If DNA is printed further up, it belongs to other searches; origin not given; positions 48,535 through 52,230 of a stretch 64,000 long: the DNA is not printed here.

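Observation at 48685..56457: Adjacent CotH-like/lamin-tail paralogs that differ in their C-terminal tag (dockerin versus T9SS CTD) and are coupled to a GT2 gene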

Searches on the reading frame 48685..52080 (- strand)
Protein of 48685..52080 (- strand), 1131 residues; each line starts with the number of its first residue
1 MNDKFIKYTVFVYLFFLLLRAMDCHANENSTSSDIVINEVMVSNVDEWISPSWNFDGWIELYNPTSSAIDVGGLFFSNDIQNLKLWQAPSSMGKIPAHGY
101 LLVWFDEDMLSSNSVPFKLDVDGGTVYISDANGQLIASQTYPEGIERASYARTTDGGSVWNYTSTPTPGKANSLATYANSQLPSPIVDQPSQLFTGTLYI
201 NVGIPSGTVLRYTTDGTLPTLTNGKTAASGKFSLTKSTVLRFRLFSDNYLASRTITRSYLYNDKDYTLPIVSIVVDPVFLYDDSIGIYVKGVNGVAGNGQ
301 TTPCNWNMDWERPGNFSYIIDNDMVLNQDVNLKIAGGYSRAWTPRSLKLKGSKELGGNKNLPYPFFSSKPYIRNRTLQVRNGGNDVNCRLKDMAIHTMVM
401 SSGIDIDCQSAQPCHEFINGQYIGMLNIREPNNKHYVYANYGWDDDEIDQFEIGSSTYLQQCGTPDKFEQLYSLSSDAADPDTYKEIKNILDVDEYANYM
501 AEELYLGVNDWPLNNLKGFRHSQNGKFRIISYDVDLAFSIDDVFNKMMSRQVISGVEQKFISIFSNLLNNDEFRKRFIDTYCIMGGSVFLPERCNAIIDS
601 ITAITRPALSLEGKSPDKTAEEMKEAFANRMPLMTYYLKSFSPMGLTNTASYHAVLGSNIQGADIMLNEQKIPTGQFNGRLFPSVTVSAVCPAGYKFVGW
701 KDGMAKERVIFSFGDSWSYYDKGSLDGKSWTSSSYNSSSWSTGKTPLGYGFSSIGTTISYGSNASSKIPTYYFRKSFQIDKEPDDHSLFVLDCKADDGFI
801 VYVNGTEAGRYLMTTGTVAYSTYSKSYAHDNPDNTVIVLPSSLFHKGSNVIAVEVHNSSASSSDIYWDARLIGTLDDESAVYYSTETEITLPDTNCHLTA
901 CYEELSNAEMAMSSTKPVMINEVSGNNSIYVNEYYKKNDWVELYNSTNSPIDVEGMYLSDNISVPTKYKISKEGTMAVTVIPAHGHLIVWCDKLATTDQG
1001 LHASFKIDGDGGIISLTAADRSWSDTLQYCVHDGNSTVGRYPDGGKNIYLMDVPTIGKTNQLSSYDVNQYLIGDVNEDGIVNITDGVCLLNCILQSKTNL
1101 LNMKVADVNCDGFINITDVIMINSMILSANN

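Call 7: search_protein_families(library=pfam, proteins=[window:48685-52080:-], max_evalue=0.01)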
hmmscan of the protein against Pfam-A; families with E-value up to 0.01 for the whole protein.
window:48685-52080:- (1131 aa): 7 families
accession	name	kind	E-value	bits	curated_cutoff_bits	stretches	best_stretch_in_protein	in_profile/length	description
PF00932.25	LTD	-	7.9e-25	87.8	34.3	2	30-141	3-107/109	Lamin Tail Domain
PF08757.17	CotH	-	9.4e-25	88.2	23.8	1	333-611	2-290/322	CotH kinase protein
PF00404.24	Dockerin_1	-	5.2e-09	36.6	22.9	1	1073-1127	2-57/57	Dockerin type I domain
PF13290.12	CHB_HEX_C_1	-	0.00025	21.3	22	1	206-256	19-67/67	Chitobiase/beta-hexosaminidase C-terminal domain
PF21467.3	BetaGal_gal-bd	-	0.0004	20.9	27.3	0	773-849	4-62/62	Beta-galactosidase, galactose-binding domain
PF18998.6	Flg_new_2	-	0.0017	18.7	23.6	0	684-703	24-43/73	Divergent InlB B-repeat domain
PF13364.12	BetaGal_ABD2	-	0.0051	18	23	0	730-856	7-107/112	Beta-galactosidase second all-beta domain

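Call 9: search_protein_families(library=ncbifam, proteins=[window:48685-52080:-], max_evalue=0.1)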
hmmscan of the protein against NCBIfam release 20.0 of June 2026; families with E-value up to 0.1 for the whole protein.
window:48685-52080:- (1131 aa): 0 families

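Call 10: search_solved_structures(query=window:48685-52080:-, max_evalue=0.01, show_alignments=2)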
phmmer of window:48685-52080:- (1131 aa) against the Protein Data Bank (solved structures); distinct sequences matched with E-value up to 0.01: 9.
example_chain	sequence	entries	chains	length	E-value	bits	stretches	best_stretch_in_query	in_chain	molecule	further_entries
3ul4_B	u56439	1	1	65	3.1e-06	28.7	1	1071-1127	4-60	Cellulosome enzyme, dockerin type I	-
1daq_A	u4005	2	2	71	4e-06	28.3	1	1070-1127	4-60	ENDOGLUCANASE SS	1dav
2mte_A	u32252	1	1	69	4.5e-06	28.1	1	1071-1127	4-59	Cellulose 1,4-beta-cellobiosidase (reducing end) CelS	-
4fl4_A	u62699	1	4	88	0.00014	23.1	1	1067-1126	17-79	Glycoside hydrolase family 9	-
2ccl_B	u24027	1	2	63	0.00032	22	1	1070-1127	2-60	ENDO-1,4-BETA-XYLANASE Y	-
4cj0_A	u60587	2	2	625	0.00048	21.4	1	1067-1125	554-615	ENDOGLUCANASE D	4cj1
1clc_A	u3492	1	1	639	0.0005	21.3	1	1067-1125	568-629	ENDOGLUCANASE CELD; EC: 3.2.1.4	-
1ohz_B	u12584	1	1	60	0.0006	21.1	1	1072-1127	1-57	ENDO-1,4-BETA-XYLANASE Y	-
4dh2_B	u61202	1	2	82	0.0031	18.7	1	1068-1122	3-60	Dockerin type 1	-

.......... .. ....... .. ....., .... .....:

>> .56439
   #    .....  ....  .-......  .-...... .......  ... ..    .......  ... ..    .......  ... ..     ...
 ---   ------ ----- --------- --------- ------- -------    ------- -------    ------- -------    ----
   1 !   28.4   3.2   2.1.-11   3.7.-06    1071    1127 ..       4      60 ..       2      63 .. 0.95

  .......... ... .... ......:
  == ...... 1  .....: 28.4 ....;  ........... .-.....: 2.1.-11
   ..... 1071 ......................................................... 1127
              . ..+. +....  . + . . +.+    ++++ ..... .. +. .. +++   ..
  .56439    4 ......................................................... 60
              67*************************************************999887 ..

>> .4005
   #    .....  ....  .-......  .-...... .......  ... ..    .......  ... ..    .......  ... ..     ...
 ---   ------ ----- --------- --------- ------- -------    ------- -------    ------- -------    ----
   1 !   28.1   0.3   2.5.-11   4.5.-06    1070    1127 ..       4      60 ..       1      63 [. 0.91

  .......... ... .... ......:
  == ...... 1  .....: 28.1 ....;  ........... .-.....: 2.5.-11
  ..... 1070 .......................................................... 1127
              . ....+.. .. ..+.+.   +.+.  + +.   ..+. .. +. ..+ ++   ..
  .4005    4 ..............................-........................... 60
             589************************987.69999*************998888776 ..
